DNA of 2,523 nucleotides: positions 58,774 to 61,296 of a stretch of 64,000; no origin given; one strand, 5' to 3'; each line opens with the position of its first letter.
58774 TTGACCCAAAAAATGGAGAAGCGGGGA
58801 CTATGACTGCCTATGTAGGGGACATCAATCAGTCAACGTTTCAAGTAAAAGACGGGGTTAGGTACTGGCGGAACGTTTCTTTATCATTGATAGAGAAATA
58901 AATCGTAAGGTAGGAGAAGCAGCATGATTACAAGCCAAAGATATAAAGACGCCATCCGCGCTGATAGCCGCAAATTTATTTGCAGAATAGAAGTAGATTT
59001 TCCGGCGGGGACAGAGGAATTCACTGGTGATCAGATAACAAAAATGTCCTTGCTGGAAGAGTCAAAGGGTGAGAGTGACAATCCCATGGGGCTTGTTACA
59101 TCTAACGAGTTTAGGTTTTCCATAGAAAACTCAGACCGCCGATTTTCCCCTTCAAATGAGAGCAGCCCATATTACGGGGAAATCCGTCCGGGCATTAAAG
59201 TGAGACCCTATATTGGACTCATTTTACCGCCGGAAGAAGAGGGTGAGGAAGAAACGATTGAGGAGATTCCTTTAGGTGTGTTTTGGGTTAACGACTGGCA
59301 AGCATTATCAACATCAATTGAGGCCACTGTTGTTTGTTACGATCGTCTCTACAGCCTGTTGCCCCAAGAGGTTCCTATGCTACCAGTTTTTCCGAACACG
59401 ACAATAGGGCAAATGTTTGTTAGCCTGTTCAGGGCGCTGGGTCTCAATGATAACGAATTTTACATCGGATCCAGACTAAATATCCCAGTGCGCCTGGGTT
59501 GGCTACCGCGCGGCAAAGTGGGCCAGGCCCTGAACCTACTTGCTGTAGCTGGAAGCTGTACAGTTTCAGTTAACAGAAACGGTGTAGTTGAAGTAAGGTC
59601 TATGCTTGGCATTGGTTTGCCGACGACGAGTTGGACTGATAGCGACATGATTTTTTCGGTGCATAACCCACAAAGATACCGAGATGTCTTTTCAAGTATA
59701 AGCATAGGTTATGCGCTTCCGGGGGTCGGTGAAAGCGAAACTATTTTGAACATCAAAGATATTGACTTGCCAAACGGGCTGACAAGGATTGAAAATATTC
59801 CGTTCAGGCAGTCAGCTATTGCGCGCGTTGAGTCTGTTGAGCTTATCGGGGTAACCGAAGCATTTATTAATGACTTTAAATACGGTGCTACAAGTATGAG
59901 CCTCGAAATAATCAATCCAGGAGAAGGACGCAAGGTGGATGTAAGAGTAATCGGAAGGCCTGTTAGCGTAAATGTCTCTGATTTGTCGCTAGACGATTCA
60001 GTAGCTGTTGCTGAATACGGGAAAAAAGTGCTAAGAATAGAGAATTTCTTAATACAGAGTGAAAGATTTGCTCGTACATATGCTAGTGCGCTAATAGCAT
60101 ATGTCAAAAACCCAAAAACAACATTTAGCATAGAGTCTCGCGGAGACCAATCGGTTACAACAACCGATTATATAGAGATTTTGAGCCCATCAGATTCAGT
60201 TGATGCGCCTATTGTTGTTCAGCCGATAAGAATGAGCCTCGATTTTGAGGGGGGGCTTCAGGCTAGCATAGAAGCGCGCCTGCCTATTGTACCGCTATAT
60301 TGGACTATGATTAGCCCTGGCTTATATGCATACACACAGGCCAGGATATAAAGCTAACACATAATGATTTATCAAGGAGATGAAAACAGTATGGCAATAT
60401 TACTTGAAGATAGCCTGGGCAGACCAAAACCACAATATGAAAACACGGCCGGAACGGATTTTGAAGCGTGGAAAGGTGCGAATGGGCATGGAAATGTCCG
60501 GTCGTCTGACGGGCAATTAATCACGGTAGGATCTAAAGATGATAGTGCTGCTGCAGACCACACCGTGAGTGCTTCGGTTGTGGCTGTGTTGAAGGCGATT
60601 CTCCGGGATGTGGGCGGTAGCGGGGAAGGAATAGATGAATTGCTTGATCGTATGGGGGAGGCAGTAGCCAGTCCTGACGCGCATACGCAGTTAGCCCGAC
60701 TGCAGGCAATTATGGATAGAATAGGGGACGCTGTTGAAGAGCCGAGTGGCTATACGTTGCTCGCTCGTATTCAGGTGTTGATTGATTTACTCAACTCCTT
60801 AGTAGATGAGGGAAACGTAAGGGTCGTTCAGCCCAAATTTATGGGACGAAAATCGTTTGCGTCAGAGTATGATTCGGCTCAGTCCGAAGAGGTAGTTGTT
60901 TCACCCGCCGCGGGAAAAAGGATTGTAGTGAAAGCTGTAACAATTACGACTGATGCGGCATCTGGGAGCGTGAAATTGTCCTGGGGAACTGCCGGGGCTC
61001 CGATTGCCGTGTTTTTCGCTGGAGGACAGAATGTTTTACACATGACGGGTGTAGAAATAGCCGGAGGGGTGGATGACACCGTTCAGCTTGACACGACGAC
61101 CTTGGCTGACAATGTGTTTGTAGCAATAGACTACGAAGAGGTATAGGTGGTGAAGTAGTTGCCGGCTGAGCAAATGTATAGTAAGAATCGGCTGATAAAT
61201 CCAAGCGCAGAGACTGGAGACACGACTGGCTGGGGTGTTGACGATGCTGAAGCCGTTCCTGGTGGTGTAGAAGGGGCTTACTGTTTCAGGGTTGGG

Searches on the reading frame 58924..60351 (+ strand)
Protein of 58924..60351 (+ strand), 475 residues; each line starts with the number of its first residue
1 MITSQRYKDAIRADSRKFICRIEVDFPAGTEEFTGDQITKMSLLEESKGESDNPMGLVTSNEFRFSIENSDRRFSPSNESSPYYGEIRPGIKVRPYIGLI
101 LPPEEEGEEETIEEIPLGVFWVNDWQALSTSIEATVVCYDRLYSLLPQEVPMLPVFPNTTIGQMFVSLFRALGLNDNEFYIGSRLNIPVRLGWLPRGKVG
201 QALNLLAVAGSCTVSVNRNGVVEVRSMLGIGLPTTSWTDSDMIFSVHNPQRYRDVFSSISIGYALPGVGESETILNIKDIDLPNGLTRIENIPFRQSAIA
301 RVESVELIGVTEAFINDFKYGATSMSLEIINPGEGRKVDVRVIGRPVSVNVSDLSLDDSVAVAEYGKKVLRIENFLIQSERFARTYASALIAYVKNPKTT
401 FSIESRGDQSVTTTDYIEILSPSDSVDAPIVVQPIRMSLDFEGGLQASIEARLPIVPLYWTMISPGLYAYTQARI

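Call 59: find_encoding_contigs(protein=window:58924-60351:+, flank=10000, max_places=2)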
Protein window:58924-60351:+ (475 aa): 3 contigs read that carry it; 1 place shown.
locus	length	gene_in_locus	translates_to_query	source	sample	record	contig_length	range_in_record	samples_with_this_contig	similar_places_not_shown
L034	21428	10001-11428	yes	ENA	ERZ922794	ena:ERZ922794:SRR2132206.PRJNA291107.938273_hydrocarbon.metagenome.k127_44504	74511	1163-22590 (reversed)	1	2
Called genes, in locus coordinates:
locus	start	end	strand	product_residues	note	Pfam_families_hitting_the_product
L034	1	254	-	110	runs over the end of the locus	-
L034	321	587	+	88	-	-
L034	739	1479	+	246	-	PF06810:Phage_scaffold (weak)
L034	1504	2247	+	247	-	-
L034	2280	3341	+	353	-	PF03864:Phage_cap_E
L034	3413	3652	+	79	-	PF23843:DUF7210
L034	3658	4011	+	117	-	-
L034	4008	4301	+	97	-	-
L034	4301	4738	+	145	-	-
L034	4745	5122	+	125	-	PF12691:Phage_tail_terminator_6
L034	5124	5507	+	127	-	PF06199:Phage_tail_2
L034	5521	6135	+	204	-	-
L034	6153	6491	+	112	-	-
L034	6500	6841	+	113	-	-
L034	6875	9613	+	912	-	-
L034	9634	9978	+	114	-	PF20458:DUF6711 (weak)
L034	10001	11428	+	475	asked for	-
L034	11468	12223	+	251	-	-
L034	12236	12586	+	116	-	-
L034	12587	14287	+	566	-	PF07581:Glug (faint)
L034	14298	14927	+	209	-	PF13620:CarboxypepD_reg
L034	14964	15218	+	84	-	PF10779:XhlA (faint)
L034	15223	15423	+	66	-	-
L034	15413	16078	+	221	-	PF01510:Amidase_2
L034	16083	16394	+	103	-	PF09682:Phage_holin_6_1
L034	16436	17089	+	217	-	-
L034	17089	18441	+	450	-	-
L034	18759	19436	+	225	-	PF00078:RVT_1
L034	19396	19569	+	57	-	-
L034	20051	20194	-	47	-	-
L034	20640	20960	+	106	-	PF16509:KORA (weak), PF04545:Sigma70_r4, PF01381:HTH_3 (weak)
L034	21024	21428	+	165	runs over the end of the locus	PF09419:PGP_phosphatase, PF13419:HAD_2, PF00702:Hydrolase, PF13242:Hydrolase_like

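Call 82: search_protein_families(library=padloc, proteins=[L034:16436-17089:+, L034:17089-18441:+, L034:18759-19436:+, L034:19396-19569:+], max_evalue=0.001)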
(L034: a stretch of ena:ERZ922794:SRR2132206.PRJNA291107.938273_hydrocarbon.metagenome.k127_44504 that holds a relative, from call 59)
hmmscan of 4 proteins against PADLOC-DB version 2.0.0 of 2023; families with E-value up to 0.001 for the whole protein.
L034:16436-17089:+ (217 aa): 0 families

L034:17089-18441:+ (450 aa): 0 families

L034:18759-19436:+ (225 aa): 81 families (the best 25 are shown)
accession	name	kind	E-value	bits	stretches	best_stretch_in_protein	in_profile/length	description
PDLC03754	RT_UG17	-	3.1e-24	83.6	1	5-172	124-300/429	DRT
PDLC01136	RT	-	4.7e-22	76.7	1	6-146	126-262/263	RT (reverse transcriptase)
PDLC03768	Drt3a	-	3.8e-21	74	1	8-169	134-290/411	DRT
PDLC03764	RT_UG26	-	9.3e-20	68.7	1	4-169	123-299/398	DRT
PDLC03775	RT_UG36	-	6.5e-18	62.9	1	6-123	140-261/557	DRT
PDLC03756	RT_UG19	-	5.4e-17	60.1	1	6-113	144-259/562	DRT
PDLC02063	Cas1_IIIb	-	1.5e-16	58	1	5-170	129-288/617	-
PDLC02941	RT_II-A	-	7.1e-16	56.2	1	6-198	101-294/309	-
PDLC03779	RT_UG4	-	7.4e-16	56.1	1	6-170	113-286/307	DRT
PDLC02174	Drt3a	-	2.9e-15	54.4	1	9-169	110-278/403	-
PDLC03746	RT_UG10_large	-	4.6e-14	49.2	1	10-124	501-637/1688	DRT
PDLC03773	RT_UG34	-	5e-14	50.1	1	49-123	209-281/512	DRT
PDLC01607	RT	-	5.8e-14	50.6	1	5-141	38-160/161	"CAS-I,CAS-II,CAS-III,CAS-IV,CAS-V,CAS-VI; acquisition_associated"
PDLC03759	RT_UG21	-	6.4e-14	49.6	1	7-123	140-259/503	DRT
PDLC02939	RT_II-A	-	1e-13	49.4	1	6-185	89-278/304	-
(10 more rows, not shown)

L034:19396-19569:+ (57 aa): 0 families

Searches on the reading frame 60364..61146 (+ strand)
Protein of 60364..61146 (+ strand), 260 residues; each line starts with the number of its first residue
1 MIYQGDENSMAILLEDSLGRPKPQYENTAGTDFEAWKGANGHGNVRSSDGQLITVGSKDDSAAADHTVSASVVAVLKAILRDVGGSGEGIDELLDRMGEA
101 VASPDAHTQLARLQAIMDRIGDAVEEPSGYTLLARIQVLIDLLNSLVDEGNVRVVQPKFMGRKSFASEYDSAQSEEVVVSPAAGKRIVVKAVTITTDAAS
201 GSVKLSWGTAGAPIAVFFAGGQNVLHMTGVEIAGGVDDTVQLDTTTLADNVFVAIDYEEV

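Call 18: find_encoding_contigs(protein=window:60364-61146:+, flank=10000, max_places=3)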
Protein window:60364-61146:+ (260 aa): no gene with exactly this product is on record in the collection.
